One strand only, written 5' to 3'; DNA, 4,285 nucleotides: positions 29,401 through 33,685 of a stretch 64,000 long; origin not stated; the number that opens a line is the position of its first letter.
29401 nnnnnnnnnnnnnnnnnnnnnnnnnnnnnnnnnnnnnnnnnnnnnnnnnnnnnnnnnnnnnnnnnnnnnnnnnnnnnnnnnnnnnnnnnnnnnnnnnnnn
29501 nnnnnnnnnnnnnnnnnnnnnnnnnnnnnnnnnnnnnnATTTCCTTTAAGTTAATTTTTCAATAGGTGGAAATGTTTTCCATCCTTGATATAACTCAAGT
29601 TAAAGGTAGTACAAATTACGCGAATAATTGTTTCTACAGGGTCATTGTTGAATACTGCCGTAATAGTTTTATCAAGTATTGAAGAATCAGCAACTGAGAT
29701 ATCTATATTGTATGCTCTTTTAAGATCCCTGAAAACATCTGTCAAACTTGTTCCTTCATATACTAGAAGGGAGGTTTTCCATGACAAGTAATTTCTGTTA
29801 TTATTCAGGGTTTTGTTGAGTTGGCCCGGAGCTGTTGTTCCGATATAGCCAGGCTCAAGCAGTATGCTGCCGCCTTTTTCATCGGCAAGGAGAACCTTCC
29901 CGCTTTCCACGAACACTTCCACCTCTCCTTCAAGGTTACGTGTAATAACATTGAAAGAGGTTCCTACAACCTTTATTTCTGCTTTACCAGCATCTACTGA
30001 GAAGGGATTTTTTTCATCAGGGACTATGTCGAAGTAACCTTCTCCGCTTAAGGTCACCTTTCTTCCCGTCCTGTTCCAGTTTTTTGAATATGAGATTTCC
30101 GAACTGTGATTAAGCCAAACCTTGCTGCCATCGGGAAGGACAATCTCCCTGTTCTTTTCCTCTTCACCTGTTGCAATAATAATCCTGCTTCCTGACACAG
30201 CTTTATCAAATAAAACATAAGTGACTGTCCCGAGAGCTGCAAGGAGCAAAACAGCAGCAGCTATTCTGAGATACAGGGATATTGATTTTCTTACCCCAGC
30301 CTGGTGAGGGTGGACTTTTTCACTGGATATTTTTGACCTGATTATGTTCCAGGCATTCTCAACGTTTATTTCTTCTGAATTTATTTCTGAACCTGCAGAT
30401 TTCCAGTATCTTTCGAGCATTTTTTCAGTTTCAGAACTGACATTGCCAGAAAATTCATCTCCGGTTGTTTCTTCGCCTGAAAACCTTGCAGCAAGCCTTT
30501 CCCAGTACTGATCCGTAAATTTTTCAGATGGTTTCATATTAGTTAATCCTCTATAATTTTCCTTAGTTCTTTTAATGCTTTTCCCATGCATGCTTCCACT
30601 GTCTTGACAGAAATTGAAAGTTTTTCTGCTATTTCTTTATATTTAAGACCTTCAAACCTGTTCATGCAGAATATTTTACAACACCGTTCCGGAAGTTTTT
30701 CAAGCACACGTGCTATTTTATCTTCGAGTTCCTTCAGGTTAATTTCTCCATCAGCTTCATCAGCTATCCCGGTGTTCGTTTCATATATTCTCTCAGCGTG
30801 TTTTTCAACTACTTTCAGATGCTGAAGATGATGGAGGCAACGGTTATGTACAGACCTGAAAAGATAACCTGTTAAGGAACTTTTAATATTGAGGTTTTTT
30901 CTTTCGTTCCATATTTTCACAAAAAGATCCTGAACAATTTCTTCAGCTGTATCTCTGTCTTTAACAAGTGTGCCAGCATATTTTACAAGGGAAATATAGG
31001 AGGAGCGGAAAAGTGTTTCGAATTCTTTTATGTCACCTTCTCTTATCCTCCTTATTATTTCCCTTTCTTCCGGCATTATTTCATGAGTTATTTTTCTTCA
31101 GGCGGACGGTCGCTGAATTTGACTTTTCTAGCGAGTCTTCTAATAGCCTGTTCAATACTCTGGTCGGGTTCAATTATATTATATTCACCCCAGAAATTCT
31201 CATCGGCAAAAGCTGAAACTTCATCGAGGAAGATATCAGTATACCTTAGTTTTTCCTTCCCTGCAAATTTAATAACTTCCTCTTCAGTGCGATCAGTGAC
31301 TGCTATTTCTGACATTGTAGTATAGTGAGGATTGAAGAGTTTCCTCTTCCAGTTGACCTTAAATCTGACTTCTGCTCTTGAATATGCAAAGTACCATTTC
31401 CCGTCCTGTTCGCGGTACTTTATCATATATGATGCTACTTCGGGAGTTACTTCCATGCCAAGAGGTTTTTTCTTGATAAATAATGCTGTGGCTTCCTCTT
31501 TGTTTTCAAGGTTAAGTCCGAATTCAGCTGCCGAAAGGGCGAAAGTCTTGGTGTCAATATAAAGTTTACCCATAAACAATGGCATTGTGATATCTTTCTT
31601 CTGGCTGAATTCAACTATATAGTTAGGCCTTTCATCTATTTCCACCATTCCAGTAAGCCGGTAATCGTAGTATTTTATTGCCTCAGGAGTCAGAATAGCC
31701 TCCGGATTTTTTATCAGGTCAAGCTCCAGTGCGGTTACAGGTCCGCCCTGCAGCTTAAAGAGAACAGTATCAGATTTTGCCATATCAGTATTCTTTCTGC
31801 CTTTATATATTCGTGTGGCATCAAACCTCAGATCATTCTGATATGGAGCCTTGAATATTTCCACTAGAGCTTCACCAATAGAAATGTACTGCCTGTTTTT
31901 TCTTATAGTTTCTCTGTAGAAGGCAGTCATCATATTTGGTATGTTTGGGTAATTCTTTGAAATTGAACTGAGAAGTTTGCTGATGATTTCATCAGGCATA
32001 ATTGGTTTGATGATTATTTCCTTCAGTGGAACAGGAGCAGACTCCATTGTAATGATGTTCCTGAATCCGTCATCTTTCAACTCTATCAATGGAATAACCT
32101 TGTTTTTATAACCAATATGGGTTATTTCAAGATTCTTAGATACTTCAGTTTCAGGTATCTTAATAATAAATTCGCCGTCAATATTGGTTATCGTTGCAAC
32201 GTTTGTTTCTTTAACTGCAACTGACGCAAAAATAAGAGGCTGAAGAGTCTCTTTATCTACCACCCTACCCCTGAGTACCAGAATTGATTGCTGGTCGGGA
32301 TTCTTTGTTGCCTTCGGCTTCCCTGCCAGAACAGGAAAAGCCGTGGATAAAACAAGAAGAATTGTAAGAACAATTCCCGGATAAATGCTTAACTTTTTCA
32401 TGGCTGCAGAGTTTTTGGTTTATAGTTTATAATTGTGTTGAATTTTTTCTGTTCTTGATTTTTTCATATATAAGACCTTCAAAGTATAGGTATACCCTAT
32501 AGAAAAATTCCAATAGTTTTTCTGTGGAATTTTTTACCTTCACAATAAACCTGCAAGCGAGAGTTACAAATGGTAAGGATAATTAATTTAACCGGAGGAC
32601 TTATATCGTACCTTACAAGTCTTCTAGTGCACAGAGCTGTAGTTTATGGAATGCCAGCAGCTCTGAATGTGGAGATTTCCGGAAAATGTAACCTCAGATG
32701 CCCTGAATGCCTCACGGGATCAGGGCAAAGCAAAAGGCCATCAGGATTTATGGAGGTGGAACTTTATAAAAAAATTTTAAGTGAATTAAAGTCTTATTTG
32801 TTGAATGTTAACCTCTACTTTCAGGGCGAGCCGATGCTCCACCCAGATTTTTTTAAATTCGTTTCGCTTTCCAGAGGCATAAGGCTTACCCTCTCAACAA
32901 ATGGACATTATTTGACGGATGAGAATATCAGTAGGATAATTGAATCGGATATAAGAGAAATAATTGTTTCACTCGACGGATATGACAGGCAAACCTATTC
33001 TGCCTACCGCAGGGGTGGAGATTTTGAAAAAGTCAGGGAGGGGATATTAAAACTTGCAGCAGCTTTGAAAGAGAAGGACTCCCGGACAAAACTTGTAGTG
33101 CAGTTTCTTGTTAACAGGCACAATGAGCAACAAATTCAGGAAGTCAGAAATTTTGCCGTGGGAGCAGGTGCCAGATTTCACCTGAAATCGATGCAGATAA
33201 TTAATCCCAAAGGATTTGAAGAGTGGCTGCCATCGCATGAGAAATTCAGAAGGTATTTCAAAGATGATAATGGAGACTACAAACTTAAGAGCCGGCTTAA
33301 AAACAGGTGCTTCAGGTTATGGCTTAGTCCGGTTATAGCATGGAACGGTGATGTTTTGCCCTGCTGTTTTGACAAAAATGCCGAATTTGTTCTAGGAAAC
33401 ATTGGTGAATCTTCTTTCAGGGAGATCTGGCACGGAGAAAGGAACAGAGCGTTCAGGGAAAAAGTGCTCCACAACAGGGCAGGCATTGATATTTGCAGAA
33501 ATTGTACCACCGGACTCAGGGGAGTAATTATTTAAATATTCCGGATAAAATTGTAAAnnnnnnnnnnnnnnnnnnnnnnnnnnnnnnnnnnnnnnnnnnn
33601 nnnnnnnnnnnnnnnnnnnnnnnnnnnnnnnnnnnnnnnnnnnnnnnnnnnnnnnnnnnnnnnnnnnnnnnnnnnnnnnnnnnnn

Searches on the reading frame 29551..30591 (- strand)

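Call 14: search_protein_families(library=pfam, proteins=[window:29551-30591:-], max_evalue=0.00001)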
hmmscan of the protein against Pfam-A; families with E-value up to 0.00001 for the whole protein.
window:29551-30591:- (346 aa): 2 families
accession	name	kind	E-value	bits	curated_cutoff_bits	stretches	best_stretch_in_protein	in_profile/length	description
PF04773.18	FecR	-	2e-16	60.6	24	1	141-233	5-96/97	FecR protein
PF16344.10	FecR_C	-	1.7e-13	50.8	24.4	1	276-341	2-68/70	FecR, C-terminal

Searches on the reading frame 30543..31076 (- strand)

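Call 14: search_protein_families(library=pfam, proteins=[window:30543-31076:-], max_evalue=0.00001)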
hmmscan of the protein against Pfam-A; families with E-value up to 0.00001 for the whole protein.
window:30543-31076:- (177 aa): 4 families
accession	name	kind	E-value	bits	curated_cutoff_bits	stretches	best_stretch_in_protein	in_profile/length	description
PF08281.18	Sigma70_r4_2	-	3.3e-13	49.5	25.7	1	120-171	3-54/54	Sigma-70, region 4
PF04542.20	Sigma70_r2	-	1.3e-10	41.4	24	1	22-85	1-66/71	Sigma-70 region 2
PF07638.17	Sigma70_ECF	-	1.8e-09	38.2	21.1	0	109-161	118-169/185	ECF sigma factor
PF04545.22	Sigma70_r4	-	8.8e-09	35.2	24.1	1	124-173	1-50/50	Sigma-70, region 4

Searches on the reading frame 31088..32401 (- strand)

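Call 14: search_protein_families(library=pfam, proteins=[window:31088-32401:-], max_evalue=0.00001)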
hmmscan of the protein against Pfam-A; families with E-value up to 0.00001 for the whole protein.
window:31088-32401:- (437 aa): 1 family
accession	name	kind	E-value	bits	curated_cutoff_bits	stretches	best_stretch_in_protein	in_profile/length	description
PF13715.12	CarbopepD_reg_2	-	3.4e-13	49.9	32.2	1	44-129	2-86/88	CarboxypepD_reg-like domain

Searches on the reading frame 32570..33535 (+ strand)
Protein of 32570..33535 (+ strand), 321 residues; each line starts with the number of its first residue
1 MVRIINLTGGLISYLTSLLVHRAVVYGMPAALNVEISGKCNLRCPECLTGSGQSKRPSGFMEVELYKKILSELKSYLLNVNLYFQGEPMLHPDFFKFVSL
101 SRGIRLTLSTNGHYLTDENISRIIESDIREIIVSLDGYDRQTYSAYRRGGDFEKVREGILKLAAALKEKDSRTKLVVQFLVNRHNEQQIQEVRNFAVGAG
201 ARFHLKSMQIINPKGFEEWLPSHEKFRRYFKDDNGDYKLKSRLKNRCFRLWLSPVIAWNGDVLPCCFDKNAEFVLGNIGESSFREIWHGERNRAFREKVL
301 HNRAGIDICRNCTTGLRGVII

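Call 14: search_protein_families(library=pfam, proteins=[window:32570-33535:+], max_evalue=0.00001)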
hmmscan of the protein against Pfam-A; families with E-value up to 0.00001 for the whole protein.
window:32570-33535:+ (321 aa): 2 families
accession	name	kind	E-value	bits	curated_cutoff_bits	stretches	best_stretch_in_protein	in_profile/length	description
PF13186.11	SPASM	-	1.8e-18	67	21.5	1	247-313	1-67/67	Iron-sulfur cluster-binding domain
PF04055.27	Radical_SAM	-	9.4e-18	65.4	29.5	1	35-195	2-165/166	Radical SAM superfamily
